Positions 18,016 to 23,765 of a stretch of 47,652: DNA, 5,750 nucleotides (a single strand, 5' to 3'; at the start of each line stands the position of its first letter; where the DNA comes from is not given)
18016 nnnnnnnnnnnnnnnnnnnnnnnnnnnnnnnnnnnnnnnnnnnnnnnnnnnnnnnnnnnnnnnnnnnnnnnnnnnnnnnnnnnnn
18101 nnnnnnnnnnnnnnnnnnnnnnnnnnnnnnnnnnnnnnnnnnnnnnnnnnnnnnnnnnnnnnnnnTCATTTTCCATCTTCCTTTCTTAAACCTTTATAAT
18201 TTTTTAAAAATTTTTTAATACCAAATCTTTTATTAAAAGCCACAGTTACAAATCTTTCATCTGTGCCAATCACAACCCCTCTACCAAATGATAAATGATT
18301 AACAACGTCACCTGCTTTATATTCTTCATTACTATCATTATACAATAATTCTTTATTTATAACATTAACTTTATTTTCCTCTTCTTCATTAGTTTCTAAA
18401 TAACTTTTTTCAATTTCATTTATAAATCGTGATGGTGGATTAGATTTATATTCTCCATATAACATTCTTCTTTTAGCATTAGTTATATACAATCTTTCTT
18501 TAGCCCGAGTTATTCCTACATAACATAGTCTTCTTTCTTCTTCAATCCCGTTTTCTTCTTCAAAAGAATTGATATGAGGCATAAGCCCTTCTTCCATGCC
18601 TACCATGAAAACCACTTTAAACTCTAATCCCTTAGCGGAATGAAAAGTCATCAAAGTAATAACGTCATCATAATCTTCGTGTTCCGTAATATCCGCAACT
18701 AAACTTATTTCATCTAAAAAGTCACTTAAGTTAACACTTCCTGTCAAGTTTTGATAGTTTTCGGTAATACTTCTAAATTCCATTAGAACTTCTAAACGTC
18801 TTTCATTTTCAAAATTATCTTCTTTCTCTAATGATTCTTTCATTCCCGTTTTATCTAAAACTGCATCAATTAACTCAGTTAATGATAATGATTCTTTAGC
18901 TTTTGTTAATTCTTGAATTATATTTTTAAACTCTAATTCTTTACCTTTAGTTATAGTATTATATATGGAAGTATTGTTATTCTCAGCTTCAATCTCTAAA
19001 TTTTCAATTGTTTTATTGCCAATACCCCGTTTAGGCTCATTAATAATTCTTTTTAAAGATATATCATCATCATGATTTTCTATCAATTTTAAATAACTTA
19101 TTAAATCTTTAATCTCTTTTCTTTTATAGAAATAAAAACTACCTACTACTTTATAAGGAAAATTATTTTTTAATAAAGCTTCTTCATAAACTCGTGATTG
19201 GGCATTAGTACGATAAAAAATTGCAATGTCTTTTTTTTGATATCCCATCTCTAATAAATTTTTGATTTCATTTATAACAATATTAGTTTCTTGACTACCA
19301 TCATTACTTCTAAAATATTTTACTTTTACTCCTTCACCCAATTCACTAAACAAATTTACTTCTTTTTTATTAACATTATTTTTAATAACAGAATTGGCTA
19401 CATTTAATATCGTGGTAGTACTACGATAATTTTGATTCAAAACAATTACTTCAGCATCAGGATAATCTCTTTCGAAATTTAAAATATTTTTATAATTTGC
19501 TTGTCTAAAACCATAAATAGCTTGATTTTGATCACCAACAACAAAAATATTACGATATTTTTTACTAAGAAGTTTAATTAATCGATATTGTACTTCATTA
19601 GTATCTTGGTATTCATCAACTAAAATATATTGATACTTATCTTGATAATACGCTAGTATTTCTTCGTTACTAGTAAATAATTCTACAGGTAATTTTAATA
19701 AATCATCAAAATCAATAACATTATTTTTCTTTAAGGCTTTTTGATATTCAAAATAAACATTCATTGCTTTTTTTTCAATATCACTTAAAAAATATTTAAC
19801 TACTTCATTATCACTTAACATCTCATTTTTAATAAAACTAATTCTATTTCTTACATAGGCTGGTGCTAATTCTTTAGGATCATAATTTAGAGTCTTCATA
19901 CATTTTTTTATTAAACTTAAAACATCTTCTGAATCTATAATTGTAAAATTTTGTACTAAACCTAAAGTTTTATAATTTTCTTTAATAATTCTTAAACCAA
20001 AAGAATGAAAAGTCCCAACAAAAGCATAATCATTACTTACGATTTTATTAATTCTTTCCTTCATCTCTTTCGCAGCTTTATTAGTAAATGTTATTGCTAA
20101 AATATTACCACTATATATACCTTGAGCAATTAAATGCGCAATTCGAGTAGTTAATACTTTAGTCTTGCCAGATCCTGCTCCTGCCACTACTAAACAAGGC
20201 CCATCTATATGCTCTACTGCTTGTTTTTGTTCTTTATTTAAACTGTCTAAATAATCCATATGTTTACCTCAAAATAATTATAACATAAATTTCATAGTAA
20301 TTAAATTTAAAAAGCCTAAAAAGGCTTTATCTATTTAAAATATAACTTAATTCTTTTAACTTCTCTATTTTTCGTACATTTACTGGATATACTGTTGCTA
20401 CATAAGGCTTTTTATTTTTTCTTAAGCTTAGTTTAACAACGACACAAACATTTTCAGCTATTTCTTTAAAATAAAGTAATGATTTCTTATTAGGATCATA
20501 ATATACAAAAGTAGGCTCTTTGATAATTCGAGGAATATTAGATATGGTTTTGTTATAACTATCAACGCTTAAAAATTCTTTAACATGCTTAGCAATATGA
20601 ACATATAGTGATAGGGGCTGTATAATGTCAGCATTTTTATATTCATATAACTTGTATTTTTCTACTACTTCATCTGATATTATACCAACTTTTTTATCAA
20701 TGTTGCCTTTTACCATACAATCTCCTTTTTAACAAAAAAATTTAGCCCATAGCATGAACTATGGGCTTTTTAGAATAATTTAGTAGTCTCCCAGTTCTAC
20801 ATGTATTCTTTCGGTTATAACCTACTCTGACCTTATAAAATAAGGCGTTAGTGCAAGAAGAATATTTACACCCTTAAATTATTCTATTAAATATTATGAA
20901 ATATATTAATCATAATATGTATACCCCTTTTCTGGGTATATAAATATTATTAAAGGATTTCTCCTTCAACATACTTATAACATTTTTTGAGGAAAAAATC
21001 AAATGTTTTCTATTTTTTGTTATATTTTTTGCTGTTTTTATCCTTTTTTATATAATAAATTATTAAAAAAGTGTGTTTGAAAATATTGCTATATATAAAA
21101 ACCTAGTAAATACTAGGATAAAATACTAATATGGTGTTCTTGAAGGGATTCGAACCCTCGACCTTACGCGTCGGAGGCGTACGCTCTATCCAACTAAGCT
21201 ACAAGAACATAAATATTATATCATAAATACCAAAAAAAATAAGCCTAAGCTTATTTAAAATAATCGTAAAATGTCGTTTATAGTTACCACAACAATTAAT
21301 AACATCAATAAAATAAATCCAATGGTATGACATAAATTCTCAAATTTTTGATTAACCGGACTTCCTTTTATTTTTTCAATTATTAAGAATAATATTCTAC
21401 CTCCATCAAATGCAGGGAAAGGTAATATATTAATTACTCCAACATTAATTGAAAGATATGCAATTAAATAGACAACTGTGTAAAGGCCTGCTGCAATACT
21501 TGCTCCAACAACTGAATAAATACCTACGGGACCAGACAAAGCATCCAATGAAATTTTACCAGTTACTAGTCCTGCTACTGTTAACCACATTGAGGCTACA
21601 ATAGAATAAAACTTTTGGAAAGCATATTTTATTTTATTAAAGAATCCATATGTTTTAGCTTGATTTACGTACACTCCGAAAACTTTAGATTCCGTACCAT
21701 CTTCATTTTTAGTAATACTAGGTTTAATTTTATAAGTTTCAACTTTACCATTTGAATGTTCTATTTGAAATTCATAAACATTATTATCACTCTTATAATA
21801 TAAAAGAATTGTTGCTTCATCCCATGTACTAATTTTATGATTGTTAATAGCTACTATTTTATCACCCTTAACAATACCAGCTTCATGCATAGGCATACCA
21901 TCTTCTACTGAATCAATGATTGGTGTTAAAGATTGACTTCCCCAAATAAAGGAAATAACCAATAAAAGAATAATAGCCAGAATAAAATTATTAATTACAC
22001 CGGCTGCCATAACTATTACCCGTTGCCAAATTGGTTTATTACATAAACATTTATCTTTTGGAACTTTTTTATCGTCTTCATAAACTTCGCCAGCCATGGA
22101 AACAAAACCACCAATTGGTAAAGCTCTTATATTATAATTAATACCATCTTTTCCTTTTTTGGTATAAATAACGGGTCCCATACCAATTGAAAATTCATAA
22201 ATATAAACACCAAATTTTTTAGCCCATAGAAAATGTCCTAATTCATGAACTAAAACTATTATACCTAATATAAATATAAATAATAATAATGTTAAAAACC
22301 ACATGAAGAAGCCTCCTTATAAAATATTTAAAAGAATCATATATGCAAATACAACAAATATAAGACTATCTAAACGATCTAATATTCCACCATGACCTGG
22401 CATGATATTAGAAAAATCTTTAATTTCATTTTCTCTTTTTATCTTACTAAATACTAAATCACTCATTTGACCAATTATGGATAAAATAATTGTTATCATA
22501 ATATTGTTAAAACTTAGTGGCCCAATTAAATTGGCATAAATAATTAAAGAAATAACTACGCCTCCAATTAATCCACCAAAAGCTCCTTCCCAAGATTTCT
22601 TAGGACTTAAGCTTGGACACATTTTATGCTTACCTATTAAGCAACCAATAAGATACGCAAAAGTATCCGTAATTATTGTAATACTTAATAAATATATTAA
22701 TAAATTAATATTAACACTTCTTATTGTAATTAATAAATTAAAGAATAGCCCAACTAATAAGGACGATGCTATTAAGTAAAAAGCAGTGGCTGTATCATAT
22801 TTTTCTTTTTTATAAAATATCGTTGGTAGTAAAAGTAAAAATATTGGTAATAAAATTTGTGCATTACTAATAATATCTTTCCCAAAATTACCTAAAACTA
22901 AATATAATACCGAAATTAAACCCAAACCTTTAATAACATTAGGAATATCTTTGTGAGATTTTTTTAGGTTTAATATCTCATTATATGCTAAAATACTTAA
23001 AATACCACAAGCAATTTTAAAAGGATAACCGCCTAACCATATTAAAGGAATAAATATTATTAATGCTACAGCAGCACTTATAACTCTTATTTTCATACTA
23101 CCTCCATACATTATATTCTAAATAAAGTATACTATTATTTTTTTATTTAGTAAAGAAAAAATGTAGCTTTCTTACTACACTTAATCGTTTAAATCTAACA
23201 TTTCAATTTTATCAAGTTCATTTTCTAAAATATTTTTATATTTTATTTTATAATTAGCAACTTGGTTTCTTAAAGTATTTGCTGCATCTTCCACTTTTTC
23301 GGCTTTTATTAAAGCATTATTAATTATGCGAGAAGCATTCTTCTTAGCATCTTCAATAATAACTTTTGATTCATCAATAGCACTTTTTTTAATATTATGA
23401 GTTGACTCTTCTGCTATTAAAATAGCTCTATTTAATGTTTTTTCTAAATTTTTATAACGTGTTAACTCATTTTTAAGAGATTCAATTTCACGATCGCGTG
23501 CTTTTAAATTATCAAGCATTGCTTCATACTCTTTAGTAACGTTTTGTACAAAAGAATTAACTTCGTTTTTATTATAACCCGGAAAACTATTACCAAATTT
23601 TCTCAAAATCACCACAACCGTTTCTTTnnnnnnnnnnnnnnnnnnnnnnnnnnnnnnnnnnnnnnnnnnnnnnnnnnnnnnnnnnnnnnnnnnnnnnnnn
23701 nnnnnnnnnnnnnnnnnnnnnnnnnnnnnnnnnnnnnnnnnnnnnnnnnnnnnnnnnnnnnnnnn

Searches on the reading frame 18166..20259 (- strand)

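Call 61: search_protein_families(library=pfam, proteins=[window:18166-20259:-], max_evalue=0.000001)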
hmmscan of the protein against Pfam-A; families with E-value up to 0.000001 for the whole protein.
window:18166-20259:- (697 aa): 6 families
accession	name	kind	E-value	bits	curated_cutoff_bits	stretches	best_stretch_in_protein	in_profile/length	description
PF00580.27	UvrD-helicase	-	2.4e-92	309.9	23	1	7-267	1-271/271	UvrD/REP helicase N-terminal domain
PF13361.12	UvrD_C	-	2.2e-73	248.1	25.6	1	272-596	1-349/350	UvrD-like helicase C-terminal domain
PF13245.12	AAA_19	-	1.2e-25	90.7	25.1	1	11-252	1-134/134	AAA domain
PF13604.12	AAA_30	-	1.2e-09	38.6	27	1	7-74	2-70/191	AAA domain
PF13538.12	UvrD_C_2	-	5.3e-09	36.2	27.4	1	535-592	3-51/52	UvrD-like helicase C-terminal domain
PF01443.25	Viral_helicase1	-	4.6e-08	33.6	21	0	524-593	167-227/228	Viral superfamily 1 RNA helicase core domain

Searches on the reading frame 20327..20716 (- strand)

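Call 61: search_protein_families(library=pfam, proteins=[window:20327-20716:-], max_evalue=0.000001)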
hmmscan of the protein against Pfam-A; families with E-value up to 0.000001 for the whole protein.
window:20327-20716:- (129 aa): 1 family
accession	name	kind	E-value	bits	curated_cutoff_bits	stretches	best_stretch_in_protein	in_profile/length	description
PF18812.6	PBECR3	-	8.9e-15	55.1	30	1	8-119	1-115/115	phage-Barnase-EndoU-ColicinE5/D-RelE like nuclease3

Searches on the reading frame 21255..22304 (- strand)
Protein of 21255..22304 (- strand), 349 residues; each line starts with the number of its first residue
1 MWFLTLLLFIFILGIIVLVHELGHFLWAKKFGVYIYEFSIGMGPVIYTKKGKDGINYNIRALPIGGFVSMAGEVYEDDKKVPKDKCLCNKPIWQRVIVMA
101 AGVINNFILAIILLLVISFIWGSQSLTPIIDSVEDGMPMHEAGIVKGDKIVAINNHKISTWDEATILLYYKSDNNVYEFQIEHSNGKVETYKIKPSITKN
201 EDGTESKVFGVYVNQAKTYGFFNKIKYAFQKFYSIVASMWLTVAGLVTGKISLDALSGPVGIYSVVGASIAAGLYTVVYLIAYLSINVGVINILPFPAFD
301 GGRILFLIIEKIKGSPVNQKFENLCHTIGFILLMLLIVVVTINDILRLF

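Call 26: search_protein_families(library=pfam, proteins=[window:21255-22304:-], max_evalue=0.00001)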
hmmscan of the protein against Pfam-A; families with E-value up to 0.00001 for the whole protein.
window:21255-22304:- (349 aa): 2 families
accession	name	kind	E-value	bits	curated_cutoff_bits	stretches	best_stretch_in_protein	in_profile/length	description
PF02163.28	Peptidase_M50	-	9.3e-66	221.8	27.2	1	9-336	2-221/221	Peptidase family M50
PF13180.12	PDZ_2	-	1.3e-07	32.2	27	1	128-194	14-79/80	PDZ domain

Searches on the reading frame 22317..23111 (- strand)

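Call 26: search_protein_families(library=pfam, proteins=[window:22317-23111:-], max_evalue=0.00001)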
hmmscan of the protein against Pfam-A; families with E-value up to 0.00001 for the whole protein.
window:22317-23111:- (264 aa): 1 family
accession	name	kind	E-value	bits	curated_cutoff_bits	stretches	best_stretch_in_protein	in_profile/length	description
PF01148.25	CTP_transf_1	-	3.9e-58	197.8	24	1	7-263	1-263/264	Cytidylyltransferase family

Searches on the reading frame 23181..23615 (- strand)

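Call 26: search_protein_families(library=pfam, proteins=[window:23181-23615:-], max_evalue=0.00001)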
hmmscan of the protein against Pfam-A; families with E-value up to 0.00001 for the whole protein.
window:23181-23615:- (144 aa): 1 family
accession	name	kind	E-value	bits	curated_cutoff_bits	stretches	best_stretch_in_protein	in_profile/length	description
PF05103.18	DivIVA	-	2.5e-27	95.8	28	1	5-127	9-131/131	DivIVA protein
